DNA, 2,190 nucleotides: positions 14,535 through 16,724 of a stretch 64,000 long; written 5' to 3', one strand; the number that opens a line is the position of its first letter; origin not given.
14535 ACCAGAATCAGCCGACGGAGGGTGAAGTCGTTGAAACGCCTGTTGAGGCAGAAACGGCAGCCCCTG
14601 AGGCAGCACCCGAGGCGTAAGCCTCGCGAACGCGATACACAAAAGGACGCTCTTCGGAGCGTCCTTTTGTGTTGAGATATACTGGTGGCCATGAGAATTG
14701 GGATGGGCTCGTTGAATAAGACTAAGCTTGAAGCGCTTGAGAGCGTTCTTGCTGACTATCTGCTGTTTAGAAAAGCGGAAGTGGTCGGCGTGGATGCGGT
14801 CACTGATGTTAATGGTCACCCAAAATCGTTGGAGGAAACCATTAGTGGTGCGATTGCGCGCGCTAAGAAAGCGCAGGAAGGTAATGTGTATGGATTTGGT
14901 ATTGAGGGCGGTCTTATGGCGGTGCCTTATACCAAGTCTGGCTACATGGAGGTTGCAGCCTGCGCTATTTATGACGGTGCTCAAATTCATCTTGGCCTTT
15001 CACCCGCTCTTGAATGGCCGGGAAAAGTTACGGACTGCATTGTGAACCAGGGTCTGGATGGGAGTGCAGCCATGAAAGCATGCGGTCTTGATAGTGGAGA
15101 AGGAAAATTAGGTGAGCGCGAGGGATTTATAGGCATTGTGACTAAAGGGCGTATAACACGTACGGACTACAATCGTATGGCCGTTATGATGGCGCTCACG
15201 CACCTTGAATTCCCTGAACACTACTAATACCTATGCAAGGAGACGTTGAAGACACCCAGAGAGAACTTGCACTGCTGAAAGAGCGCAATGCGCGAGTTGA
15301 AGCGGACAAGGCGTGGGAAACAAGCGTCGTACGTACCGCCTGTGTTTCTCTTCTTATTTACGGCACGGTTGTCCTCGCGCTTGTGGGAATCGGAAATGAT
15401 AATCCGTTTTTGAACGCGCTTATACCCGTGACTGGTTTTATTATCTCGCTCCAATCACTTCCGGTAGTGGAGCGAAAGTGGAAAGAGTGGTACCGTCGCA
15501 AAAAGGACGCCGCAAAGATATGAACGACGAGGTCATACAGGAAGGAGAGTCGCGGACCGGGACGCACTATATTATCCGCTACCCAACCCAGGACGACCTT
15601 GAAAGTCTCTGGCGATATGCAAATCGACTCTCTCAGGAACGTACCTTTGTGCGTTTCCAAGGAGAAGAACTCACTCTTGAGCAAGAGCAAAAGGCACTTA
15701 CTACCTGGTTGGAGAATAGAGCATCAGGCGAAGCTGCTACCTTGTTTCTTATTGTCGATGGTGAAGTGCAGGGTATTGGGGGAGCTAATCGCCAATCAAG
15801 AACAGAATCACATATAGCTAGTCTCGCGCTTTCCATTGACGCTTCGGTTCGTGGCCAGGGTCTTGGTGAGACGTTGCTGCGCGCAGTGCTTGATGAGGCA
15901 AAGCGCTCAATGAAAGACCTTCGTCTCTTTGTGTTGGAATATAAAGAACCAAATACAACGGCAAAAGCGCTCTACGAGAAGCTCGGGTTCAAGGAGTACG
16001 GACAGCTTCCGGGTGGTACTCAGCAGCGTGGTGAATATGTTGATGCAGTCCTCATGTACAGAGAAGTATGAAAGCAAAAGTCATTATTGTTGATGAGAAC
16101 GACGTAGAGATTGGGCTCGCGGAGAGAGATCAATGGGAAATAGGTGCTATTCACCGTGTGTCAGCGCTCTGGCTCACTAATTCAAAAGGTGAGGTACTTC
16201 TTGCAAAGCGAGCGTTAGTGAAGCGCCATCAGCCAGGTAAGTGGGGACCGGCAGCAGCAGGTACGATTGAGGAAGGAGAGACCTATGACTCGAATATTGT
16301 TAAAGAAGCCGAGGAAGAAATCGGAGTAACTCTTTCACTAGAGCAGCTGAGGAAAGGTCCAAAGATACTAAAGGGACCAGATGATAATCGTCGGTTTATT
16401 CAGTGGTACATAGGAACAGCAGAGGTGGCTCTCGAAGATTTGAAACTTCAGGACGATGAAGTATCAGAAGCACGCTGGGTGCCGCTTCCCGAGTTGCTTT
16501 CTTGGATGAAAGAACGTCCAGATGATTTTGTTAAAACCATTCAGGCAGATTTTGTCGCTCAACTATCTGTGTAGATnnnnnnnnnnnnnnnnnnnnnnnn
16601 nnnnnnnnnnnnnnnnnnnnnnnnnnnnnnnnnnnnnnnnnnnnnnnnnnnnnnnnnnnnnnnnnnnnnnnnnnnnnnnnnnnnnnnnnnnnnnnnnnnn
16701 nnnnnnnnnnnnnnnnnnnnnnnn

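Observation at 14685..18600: Contiguous cluster of six nucleotide house-cleaning/phosphohydrolase genes, including two unrelated ITPase families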

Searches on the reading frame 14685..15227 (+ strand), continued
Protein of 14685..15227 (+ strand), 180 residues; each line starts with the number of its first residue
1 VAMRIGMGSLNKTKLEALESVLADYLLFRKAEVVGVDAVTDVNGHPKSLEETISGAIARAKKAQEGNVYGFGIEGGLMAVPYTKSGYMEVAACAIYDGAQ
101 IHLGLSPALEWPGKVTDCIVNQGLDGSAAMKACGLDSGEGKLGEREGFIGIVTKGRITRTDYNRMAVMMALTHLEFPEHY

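Call 63: search_protein_families(library=pfam, proteins=[L087:4336-4662:+], max_evalue=0.001)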
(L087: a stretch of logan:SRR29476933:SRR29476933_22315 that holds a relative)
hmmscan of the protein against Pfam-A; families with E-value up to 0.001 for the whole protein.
L087:4336-4662:+ (108 aa): 0 families

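Call 67: find_encoding_contigs(protein=P0124, flank=6000, max_places=2)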
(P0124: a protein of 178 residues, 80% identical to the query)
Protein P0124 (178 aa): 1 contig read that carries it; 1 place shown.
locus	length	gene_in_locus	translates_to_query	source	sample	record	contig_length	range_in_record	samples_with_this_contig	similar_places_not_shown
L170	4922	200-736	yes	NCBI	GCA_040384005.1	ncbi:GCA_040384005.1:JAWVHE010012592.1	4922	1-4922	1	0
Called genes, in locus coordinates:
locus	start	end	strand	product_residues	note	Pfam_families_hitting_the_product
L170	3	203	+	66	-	?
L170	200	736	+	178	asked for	PF01931:NTPase_I-T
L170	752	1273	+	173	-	PF00293:NUDIX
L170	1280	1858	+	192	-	-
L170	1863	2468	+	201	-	PF00702:Hydrolase, PF13419:HAD_2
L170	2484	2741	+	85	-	-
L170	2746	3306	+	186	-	PF01928:CYTH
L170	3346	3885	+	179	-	-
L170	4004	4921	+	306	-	?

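Call 93: predict_structure(alignment_id=A4)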
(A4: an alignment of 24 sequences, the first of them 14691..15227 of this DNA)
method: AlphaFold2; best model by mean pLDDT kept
length: 178 residues; sequences in the alignment: 24
mean_pLDDT: 93.4   pTM: 0.89
mean pLDDT of the five models: 93.4, 93.1, 92.6, 91.9, 91.8
residues with pLDDT >= 90: 151; 70-90: 24; 50-70: 3; < 50: 0
segments of 3 or more residues with pLDDT < 50: none
pLDDT, mean of each block of 10 residues (from residue 1): 96 96 91 83 91 97 97 95 96 97 95 95 93 89 89 94 97 90
secondary structure, 60 per line:
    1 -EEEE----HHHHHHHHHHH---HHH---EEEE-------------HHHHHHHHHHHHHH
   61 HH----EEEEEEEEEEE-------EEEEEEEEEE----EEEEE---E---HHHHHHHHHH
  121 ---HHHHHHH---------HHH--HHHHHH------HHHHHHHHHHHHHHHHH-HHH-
elements in order: E2-5 H10-20 E30-33 H47-62 E67-77 E85-94 E99-103 H111-120 H124-130 H145-150 H157-173

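Call 95: fold_search(model_id=the predicted structure, library=pdb)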
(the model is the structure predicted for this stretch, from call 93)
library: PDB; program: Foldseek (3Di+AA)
matches with E <= 10: 725; with E <= 0.001: 13
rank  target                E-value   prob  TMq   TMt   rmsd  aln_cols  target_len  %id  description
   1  1zwy_D                7.1e-13  1.00  0.80  0.82   3.0       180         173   25  Crystal structure of protein VC0702 from Vibrio cholerae (released 2005-07-19)
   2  1u5w_H                8.7e-13  1.00  0.82  0.86   2.4       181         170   22  Crystal structure of hypothetical protein yjjX from Escherichia coli (released 2005-08-23)
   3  1zno_B                9.9e-13  1.00  0.78  0.84   2.8       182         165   26  Crystal Structure of VC702 from Vibrio Cholerae, Northeast Structural Genomics Consortium Target: VcP1 (released 2006-07-04)
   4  1zwy_A                1.3e-12  1.00  0.78  0.83   2.7       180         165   25  Crystal structure of protein VC0702 from Vibrio cholerae (released 2005-07-19)
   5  1zno_A                3.2e-12  1.00  0.76  0.82   3.1       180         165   25  Crystal Structure of VC702 from Vibrio Cholerae, Northeast Structural Genomics Consortium Target: VcP1 (released 2006-07-04)
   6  1u5w_F                3.5e-12  1.00  0.83  0.85   2.4       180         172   21  Crystal structure of hypothetical protein yjjX from Escherichia coli (released 2005-08-23)
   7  1u5w_C                4.0e-12  1.00  0.80  0.82   2.7       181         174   22  Crystal structure of hypothetical protein yjjX from Escherichia coli (released 2005-08-23)
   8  1u14                  4.8e-12  1.00  0.80  0.84   2.8       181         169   24  The crystal structure of hypothetical UPF0244 protein yjjX at resolution 1.68 Angstrom (released 2004-09-21)
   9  1u5w_B                5.1e-12  1.00  0.83  0.86   2.4       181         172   21  Crystal structure of hypothetical protein yjjX from Escherichia coli (released 2005-08-23)
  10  1zwy_B                5.9e-12  1.00  0.77  0.77   3.2       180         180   24  Crystal structure of protein VC0702 from Vibrio cholerae (released 2005-07-19)
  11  1u5w_A                5.9e-11  1.00  0.79  0.86   2.2       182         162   20  Crystal structure of hypothetical protein yjjX from Escherichia coli (released 2005-08-23)
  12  1zwy_C                7.2e-11  1.00  0.77  0.79   3.3       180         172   25  Crystal structure of protein VC0702 from Vibrio cholerae (released 2005-07-19)
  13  1u5w_G                1.8e-10  1.00  0.78  0.82   2.3       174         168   21  Crystal structure of hypothetical protein yjjX from Escherichia coli (released 2005-08-23)
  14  1v7r                  1.5e-03  0.93  0.40  0.38  10.1       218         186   13  Structure of nucleotide triphosphate pyrophosphatase from pyrococcus horikoshii OT3 (released 2003-12-30)
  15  2dvo                  2.2e-03  0.99  0.35  0.34   6.8       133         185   14  Structure of PH1917 protein with the complex of ITP from Pyrococcus horikoshii (released 2007-09-04)
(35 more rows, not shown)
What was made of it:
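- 14691..15227 (+): YjjX / NTPase_I-T family NTPase (178 aa from the ATG; an upstream GTG at 14685 is also possible). AF2 pLDDT 93.4 and TM 0.80-0.86 to E. coli YjjX 1u5w and VC0702 (calls 93, 95).
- On YjjX / NTPase_I-T (PF01931): AF2 pLDDT 93.4; TM 0.80-0.86 to 1u5w, 1u14 and 1zwy (calls 93, 95).
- Checked: After YjjX structures, the next-best structural neighbours of the YjjX model are Ham1/ITPase and Maf structures (call 95).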

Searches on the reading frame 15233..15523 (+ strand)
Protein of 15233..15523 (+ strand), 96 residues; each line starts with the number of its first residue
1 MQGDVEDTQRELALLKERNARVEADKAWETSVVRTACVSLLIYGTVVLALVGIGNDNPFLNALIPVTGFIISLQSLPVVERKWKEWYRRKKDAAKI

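Call 3: search_protein_families(library=pfam, proteins=[window:15233-15523:+], max_evalue=0.01)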
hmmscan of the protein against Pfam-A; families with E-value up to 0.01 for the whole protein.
window:15233-15523:+ (96 aa): 0 families

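Call 4: search_protein_families(library=ncbifam, proteins=[window:15233-15523:+], max_evalue=0.01)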
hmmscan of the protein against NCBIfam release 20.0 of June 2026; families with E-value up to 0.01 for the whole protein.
window:15233-15523:+ (96 aa): 0 families

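Call 49: search_protein_families(library=padloc, proteins=[window:15233-15523:+], max_evalue=0.01)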
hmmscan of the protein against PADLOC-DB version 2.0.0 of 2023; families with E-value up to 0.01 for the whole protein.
window:15233-15523:+ (96 aa): 0 families

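Call 50: search_protein_families(library=pfam, proteins=[window:15233-15523:+], max_evalue=1)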
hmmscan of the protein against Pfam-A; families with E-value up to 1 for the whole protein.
window:15233-15523:+ (96 aa): 0 families
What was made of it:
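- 15233..15523 (+): Small membrane protein sm96 (96 aa), no family. No Pfam or NCBIfam hit (calls 3, 4, 50).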

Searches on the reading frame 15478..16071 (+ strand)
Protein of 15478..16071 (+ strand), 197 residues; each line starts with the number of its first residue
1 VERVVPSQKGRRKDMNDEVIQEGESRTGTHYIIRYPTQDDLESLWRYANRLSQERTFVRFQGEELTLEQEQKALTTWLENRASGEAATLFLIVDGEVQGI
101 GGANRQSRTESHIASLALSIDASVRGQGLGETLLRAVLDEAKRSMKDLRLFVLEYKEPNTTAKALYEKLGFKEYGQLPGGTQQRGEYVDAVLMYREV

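Call 3: search_protein_families(library=pfam, proteins=[window:15478-16071:+], max_evalue=0.01)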
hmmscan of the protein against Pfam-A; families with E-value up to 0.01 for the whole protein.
window:15478-16071:+ (197 aa): 7 families
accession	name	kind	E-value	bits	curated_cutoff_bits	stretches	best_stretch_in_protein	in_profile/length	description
PF00583.31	Acetyltransf_1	-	1e-12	48.8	20.7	1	71-171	18-116/116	Acetyltransferase (GNAT) family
PF13302.13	Acetyltransf_3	-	3.5e-12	47.6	25.4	1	32-172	3-138/138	Acetyltransferase (GNAT) domain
PF13508.13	Acetyltransf_7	-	2.7e-11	44.1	27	1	90-173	6-84/84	Acetyltransferase (GNAT) domain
PF13673.13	Acetyltransf_10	-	8.3e-09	35.9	23.6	1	79-175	23-111/128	Acetyltransferase (GNAT) domain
PF08445.16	FR47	-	6e-07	29.8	22.1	1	117-174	26-80/86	FR47-like protein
PF13420.13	Acetyltransf_4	-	6.7e-07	29.9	24.3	1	33-191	1-154/155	Acetyltransferase (GNAT) domain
PF14542.12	Acetyltransf_CG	-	0.0011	19.5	30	1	112-144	24-56/80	GCN5-related N-acetyl-transferase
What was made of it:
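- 15520..16071 (+): GNAT N-acetyltransferase (183 aa from the ATG that overlaps the previous stop by 4 nt; a GTG at 15478 is also possible). PF00583 48.8 bits, plus other GNAT models (call 3).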

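Call 4: search_protein_families(library=ncbifam, proteins=[window:15478-16071:+], max_evalue=0.01)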
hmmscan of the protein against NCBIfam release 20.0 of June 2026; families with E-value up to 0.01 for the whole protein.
window:15478-16071:+ (197 aa): 22 families
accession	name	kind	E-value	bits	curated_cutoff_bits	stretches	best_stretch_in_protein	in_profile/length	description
NF040503.1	resist_ArsN1a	equivalog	4e-12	46.2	170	1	67-194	30-156/159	arsinothricin resistance N-acetyltransferase ArsN1 family A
TIGR01575.1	rimI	equivalog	1.3e-11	44.7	86.4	1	88-178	32-119/132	ribosomal protein S18-alanine N-acetyltransferase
NF007025.1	PRK09491.1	equivalog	1.1e-08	35.2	173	1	117-173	67-121/145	ribosomal protein S18-alanine N-acetyltransferase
TIGR03103.1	trio_acet_GNAT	equivalog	1.5e-07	30.4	569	1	46-173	95-214/547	N-acetylglutaminylglutamine synthetase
NF007527.0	PRK10140.1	equivalog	2.3e-07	30.8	236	1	87-195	52-160/162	N-acetyltransferase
TIGR03585.1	PseH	equivalog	9.7e-07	29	93.1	1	77-194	41-156/156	UDP-4-amino-4,6-dideoxy-N-acetyl-beta-L-altrosamine N-acetyltransferase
NF000225.3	AAC_6p_Strep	exception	1.4e-05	25.1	250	1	83-193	37-148/156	aminoglycoside 6'-N-acetyltransferase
NF007807.0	PRK10514.1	equivalog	1.6e-05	24.8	134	1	117-178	75-129/147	acetyltransferase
TIGR03448.1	mycothiol_MshD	equivalog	6.8e-05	22.3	163.1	1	117-174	233-288/294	mycothiol synthase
NF040501.1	resist_ArsN2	equivalog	9.9e-05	22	125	1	89-174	26-104/133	arsenic resistance N-acetyltransferase ArsN2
NF040504.1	resist_ArsN1b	equivalog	0.00071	19.4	210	1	86-189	48-151/159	arsinothricin resistance N-acetyltransferase ArsN1 family B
NF002959.0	PRK03624.1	equivalog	0.0012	18.6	124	1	117-174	77-132/147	GNAT family acetyltransferase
NF008212.0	PRK10975.1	equivalog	0.0015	18.4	219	1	37-170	90-219/232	dTDP-4-amino-4,6-dideoxy-D-galactose acyltransferase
NF040502.1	PPT_acetyltrans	equivalog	0.0017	18.1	300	1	86-191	57-162/183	phosphinothricin N-acetyltransferase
NF005840.0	PRK07757.1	equivalog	0.0022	17.9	154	1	94-173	50-120/153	N-acetyltransferase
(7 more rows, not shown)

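Call 49: search_protein_families(library=padloc, proteins=[window:15520-16071:+], max_evalue=0.01)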
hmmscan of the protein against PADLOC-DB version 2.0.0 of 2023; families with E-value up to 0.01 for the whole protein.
window:15520-16071:+ (183 aa): 3 families
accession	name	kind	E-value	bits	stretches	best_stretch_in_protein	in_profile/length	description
PDLC04420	PDC-M11A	-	4.7e-05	20.5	1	65-166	86-183/376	-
PDLC04421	PDC-M11A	-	0.0015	15.4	1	103-161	231-287/486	-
PDLC04422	PDC-M11A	-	0.0054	13.7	1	108-166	238-295/501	-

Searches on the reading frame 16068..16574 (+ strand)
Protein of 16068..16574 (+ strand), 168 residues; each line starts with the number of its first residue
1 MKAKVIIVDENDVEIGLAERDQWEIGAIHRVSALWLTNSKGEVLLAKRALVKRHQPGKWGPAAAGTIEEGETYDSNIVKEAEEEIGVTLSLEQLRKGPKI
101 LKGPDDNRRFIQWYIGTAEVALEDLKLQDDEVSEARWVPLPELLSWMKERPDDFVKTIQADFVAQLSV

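Call 3: search_protein_families(library=pfam, proteins=[window:16068-16574:+], max_evalue=0.01)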
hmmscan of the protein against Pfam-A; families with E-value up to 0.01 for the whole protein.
window:16068-16574:+ (168 aa): 1 family
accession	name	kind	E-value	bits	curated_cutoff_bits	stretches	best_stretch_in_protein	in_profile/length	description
PF00293.34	NUDIX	-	9.7e-20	71.4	21.1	1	31-154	6-130/134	NUDIX domain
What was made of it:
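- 16068..16574 (+): NUDIX hydrolase of the IDI/YfcD/DR0079-like branch. It has an intact Nudix box and lacks the catalytic Cys/His of isopentenyl-diphosphate isomerase. PF00293 71.4 bits (call 3).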

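Call 4: search_protein_families(library=ncbifam, proteins=[window:16068-16574:+], max_evalue=0.01)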
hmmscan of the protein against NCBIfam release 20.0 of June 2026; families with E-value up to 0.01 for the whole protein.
window:16068-16574:+ (168 aa): 14 families
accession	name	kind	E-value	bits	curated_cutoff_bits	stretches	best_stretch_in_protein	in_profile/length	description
NF041653.1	Nud_hyd_Meth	equivalog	2.5e-18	66.5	300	1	7-161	4-156/170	Nudix hydrolase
NF002995.0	PRK03759.1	equivalog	6.6e-17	61.8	127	1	3-153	7-160/185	isopentenyl-diphosphate Delta-isomerase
NF011922.0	PRK15393.1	equivalog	4.2e-11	42.8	152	1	5-158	13-162/182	NUDIX hydrolase YfcD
TIGR02150.1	IPP_isom_1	equivalog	7.6e-08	32.3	105.8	1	5-151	1-147/159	isopentenyl-diphosphate delta-isomerase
NF041652.1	Nud_hyd_Dein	equivalog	1.6e-06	28.5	200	1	22-143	6-127/152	Nudix hydrolase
NF006530.0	PRK08999.1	equivalog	1.6e-06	27.4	245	1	31-90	8-65/315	Nudix family hydrolase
TIGR00586.1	mutt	equivalog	8.8e-06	25.8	97.9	1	35-90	11-64/129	8-oxo-dGTP diphosphatase MutT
NF001299.0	PRK00241.1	equivalog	1.9e-05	24.3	158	1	41-89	146-190/263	NAD(+) diphosphatase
NF007834.0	PRK10546.1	equivalog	2.3e-05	24.2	156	1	37-89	11-61/135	pyrimidine (deoxy)nucleoside triphosphate diphosphatase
NF008044.0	PRK10776.1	equivalog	0.00014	21.7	148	1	36-92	11-65/130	8-oxo-dGTP diphosphatase MutT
NF012016.0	PRK15472.1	equivalog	0.00034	20.3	95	1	36-95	10-68/141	nucleoside triphosphatase NudI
NF001936.0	PRK00714.1-3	equivalog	0.0013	18.7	118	1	39-102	21-78/155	RNA pyrophosphohydrolase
NF011963.0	PRK15434.1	subfamily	0.0028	17.4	146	1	35-138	23-129/159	GDP-mannose mannosyl hydrolase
NF001938.0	PRK00714.1-5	equivalog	0.0051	16.2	116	1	34-88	18-75/172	RNA pyrophosphohydrolase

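Call 49: search_protein_families(library=padloc, proteins=[window:16068-16574:+], max_evalue=0.01)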
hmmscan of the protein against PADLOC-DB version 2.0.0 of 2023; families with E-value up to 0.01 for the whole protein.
window:16068-16574:+ (168 aa): 1 family
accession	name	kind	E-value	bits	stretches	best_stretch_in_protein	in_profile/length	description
PDLC04899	PDC-S07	-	7e-07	27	1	31-145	10-114/135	-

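Call 84: search_solved_structures(query=window:16068-16574:+, max_evalue=0.001)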
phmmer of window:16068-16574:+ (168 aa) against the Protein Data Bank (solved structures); distinct sequences matched with E-value up to 0.001: 13.
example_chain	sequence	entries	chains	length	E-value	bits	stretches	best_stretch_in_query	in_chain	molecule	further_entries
1ow2_A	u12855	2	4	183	4.5e-10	42.7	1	27-151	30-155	ISOPENTENYL-DIPHOSPHATE DELTA-ISOMERASE | ISOPENTENYL DIPHOSPHATE DELTA-ISOMERASE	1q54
1hx3_A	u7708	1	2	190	5.1e-10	42.6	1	27-151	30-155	ISOPENTENYL DIPHOSPHATE DELTA-ISOMERASE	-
1r67_A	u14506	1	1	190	1.6e-09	40.9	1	27-151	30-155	Isopentenyl-diphosphate delta-isomerase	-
1i9a_A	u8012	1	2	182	1.6e-09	40.9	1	27-151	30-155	ISOPENTENYL-DIPHOSPHATE DELTA-ISOMERASE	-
1nfs_A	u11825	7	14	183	1.6e-09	40.9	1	27-151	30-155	ISOPENTENYL-DIPHOSPHATE DELTA-ISOMERASE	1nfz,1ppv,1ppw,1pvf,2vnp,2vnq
2b2k_A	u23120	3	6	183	1.7e-09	40.9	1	27-151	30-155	Isopentenyl-diphosphate delta-isomerase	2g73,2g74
1x84_A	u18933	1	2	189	1.8e-09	40.8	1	27-151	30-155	Isopentenyl-diphosphate delta-isomerase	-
1x83_A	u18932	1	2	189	1.8e-09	40.7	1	27-151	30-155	Isopentenyl-diphosphate delta-isomerase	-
1hzt_A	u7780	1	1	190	1.9e-09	40.7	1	27-151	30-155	ISOPENTENYL DIPHOSPHATE DELTA-ISOMERASE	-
3hyq_A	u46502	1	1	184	2.6e-08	37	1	4-90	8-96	Isopentenyl-diphosphate Delta-isomerase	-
2fkb_A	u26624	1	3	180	2.5e-07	33.8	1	7-157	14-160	Putative Nudix hydrolase yfcD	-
4v14_A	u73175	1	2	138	3.7e-05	26.7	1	27-94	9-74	MUTATOR MUTT PROTEIN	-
1q27_A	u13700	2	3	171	0.00022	24.2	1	7-90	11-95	Putative Nudix hydrolase DR0079 | Putative Nudix hydrolase DR_0079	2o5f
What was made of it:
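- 16068..16574 (+): Closest solved structures are type-1 IDI, YfcD and DR0079 (call 84).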
